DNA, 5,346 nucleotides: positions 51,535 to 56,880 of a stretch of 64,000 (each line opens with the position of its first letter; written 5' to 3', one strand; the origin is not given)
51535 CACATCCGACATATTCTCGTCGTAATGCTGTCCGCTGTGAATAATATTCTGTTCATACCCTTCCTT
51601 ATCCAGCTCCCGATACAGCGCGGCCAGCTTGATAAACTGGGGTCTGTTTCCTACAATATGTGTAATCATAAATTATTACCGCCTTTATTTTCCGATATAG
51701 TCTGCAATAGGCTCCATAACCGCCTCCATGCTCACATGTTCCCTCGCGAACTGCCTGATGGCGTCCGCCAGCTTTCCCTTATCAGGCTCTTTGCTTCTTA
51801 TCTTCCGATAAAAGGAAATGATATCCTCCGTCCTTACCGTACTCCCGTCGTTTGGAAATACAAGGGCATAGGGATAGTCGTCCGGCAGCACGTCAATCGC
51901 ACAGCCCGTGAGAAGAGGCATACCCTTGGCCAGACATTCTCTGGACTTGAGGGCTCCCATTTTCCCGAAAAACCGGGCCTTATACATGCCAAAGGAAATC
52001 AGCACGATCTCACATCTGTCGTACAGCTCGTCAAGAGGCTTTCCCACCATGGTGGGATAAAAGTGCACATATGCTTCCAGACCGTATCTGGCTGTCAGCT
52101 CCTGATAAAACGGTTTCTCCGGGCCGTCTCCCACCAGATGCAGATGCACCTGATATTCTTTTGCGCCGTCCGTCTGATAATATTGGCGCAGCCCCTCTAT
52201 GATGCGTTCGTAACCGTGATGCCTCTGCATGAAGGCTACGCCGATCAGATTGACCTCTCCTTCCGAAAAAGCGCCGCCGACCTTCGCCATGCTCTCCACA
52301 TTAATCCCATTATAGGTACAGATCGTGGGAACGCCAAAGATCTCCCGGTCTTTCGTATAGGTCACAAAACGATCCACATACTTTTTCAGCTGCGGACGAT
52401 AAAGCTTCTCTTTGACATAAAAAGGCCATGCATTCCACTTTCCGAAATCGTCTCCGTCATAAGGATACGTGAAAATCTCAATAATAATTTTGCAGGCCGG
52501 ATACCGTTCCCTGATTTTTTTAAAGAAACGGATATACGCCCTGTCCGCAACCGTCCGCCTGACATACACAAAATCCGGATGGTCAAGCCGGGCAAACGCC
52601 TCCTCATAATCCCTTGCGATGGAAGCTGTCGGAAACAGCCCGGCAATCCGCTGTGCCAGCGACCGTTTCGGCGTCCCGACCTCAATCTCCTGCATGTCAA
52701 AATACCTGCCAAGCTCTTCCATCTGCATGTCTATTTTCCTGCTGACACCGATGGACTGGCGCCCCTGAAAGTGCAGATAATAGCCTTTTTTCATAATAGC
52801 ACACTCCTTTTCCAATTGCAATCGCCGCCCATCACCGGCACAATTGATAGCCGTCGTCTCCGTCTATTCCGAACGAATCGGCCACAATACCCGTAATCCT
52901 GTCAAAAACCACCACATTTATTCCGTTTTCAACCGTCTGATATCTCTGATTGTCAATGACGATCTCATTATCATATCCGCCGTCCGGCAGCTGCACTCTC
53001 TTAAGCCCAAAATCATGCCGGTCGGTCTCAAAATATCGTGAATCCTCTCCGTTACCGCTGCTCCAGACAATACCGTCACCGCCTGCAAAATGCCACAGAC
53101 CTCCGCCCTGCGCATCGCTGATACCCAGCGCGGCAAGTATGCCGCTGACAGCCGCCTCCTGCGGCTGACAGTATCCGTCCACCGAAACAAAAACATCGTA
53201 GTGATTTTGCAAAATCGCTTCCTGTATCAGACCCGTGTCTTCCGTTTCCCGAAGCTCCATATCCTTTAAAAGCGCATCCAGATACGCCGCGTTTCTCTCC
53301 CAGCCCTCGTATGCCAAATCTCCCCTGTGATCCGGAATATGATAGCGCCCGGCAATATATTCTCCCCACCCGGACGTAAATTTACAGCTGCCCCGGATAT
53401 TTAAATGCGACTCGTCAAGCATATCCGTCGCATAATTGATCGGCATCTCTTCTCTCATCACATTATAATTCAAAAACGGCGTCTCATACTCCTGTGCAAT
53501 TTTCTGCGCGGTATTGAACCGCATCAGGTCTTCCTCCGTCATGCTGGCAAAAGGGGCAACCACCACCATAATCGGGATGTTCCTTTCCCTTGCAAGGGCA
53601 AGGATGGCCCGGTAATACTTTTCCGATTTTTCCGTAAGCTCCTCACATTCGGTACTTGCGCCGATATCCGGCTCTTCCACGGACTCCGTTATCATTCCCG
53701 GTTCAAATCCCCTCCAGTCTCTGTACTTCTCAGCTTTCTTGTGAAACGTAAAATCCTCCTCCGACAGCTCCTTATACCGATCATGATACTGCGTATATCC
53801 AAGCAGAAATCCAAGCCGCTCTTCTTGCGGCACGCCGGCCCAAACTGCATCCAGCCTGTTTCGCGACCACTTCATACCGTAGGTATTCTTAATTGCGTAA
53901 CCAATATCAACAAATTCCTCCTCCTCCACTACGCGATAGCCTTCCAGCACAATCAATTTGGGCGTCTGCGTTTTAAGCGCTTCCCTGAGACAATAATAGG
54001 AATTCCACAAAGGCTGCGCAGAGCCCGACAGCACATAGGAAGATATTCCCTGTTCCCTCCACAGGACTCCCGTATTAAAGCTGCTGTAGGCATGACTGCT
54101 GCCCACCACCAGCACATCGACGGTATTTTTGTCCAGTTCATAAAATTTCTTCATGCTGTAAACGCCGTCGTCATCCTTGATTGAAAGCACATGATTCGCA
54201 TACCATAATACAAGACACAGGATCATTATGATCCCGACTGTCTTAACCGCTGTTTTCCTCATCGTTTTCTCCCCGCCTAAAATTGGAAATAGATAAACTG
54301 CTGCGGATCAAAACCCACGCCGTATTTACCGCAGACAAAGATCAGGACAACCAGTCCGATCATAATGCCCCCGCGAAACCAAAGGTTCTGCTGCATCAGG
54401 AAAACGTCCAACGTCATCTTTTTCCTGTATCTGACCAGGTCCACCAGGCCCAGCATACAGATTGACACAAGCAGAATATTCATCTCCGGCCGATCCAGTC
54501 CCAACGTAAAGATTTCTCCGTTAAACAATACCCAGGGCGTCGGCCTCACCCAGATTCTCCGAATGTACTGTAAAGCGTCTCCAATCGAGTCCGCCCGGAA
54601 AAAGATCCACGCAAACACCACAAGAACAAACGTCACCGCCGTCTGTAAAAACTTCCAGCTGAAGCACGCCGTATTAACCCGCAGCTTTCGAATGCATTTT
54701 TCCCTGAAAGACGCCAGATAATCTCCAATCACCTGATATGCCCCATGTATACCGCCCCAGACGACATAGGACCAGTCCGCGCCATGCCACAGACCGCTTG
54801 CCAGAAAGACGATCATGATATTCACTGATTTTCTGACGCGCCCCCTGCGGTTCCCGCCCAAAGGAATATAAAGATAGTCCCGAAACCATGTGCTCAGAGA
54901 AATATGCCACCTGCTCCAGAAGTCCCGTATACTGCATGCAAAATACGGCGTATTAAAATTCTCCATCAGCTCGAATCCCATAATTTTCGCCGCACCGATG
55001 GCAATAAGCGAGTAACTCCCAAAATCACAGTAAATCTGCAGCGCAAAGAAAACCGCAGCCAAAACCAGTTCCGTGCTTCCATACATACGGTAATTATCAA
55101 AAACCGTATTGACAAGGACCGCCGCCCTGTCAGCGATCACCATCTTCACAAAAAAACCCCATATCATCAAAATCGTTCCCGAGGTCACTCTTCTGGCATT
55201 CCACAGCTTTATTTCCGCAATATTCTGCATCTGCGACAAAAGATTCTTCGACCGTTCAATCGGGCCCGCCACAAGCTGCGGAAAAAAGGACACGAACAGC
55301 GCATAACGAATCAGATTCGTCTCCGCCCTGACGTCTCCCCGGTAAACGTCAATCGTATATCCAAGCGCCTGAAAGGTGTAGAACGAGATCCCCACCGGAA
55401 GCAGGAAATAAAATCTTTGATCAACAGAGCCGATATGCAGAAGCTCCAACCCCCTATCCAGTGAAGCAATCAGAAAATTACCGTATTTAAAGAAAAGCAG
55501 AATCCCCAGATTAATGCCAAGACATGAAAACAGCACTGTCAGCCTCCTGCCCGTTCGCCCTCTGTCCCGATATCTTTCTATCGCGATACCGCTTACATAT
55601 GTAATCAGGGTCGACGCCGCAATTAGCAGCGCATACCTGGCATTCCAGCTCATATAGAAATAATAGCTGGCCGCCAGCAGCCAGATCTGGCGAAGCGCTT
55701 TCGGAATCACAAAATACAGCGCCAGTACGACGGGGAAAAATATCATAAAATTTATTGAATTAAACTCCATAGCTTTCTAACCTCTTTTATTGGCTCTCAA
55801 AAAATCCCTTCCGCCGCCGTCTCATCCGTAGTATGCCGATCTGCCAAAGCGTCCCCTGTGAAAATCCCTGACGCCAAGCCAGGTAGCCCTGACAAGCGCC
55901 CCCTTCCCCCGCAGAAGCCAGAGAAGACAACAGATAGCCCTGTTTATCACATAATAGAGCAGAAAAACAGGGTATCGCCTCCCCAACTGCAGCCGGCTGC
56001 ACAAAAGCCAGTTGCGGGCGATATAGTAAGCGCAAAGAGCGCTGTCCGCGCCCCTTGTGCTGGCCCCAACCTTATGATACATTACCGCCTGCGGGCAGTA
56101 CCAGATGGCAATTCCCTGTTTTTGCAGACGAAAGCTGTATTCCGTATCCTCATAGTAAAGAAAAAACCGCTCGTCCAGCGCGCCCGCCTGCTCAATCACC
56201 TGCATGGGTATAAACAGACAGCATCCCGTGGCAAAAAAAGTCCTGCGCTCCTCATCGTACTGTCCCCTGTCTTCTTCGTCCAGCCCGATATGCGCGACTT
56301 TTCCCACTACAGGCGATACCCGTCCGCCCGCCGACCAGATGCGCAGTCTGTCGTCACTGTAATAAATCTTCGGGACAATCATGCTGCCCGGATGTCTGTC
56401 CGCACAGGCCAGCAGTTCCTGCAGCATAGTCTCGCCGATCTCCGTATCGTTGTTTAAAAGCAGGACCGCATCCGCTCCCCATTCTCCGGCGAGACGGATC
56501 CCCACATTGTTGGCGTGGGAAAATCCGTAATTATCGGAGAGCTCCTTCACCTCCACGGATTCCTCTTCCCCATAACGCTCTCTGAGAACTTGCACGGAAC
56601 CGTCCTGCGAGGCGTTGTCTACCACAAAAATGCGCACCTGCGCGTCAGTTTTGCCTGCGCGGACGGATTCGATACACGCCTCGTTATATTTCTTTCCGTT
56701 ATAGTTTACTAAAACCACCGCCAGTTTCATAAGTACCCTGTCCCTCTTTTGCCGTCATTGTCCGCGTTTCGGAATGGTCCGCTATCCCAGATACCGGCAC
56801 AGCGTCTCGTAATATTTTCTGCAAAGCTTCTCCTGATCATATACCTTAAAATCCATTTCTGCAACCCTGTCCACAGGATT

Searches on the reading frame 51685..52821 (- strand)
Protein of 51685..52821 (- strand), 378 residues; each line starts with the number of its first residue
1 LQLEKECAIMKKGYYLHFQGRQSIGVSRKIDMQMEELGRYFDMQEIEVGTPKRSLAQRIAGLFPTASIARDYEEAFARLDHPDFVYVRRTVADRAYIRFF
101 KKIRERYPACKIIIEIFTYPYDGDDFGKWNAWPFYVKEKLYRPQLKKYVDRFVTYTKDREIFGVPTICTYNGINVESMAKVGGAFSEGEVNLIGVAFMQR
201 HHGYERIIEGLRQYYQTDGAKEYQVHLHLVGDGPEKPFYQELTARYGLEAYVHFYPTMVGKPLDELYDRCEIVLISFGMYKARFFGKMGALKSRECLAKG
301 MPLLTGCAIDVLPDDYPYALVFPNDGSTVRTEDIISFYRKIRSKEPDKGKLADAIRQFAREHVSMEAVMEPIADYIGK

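Call 49: search_protein_families(library=pfam, proteins=[window:51685-52821:-], max_evalue=0.001)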
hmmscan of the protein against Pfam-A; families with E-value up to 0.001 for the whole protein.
window:51685-52821:- (378 aa): 2 families
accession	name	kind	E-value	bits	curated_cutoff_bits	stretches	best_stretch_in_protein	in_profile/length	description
PF00534.26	Glycos_transf_1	-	4.5e-06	26.7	26.4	1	191-276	17-99/172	Glycosyl transferases group 1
PF13692.12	Glyco_trans_1_4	-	4.5e-05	24.2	27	1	202-277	15-84/142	Glycosyl transferases group 1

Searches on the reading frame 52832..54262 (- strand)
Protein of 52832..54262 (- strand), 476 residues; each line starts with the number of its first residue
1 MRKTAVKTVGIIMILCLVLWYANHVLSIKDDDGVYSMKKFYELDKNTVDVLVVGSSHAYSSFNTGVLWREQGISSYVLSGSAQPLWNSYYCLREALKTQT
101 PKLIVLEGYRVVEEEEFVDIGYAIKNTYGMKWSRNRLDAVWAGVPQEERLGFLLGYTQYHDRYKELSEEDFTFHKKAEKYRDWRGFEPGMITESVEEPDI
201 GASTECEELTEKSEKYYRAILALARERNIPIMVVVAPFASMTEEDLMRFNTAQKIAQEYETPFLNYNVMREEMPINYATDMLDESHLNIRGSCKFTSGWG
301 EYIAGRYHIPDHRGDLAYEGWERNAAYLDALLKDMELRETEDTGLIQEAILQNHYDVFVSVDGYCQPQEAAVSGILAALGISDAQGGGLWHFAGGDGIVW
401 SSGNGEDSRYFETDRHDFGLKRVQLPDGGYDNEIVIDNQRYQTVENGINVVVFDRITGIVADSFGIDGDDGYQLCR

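Call 49: search_protein_families(library=pfam, proteins=[window:52832-54262:-], max_evalue=0.001)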
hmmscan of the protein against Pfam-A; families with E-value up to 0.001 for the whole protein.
window:52832-54262:- (476 aa): 1 family
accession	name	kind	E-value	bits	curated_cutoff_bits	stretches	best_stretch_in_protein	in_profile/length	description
PF07611.17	DUF1574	-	0.00087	19.2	29.1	0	210-268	246-311/342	Protein of unknown function (DUF1574)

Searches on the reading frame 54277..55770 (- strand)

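Call 49: search_protein_families(library=pfam, proteins=[window:54277-55770:-], max_evalue=0.001)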
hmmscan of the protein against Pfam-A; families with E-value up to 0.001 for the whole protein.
window:54277-55770:- (497 aa): 2 families
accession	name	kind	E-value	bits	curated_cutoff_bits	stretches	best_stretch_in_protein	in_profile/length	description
PF03062.24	MBOAT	-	1.1e-25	91.1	27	1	151-357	79-302/337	MBOAT, membrane-bound O-acyltransferase family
PF13813.11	MBOAT_2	-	1.5e-08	35.3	25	1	271-331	4-66/85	Membrane bound O-acyl transferase family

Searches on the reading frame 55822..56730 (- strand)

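Call 49: search_protein_families(library=pfam, proteins=[window:55822-56730:-], max_evalue=0.001)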
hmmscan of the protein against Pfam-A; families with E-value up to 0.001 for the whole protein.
window:55822-56730:- (302 aa): 3 families
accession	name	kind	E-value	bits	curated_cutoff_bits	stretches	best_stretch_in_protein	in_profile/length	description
PF00535.33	Glycos_transf_2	-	1.1e-17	65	23.3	1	5-180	2-165/168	Glycosyl transferase family 2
PF13641.12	Glyco_tranf_2_3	-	1e-12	49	27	1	3-224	3-216/230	Glycosyltransferase like family 2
PF13632.12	Glyco_trans_2_3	-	9.1e-06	26.1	27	1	89-223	2-127/198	Glycosyl transferase family group 2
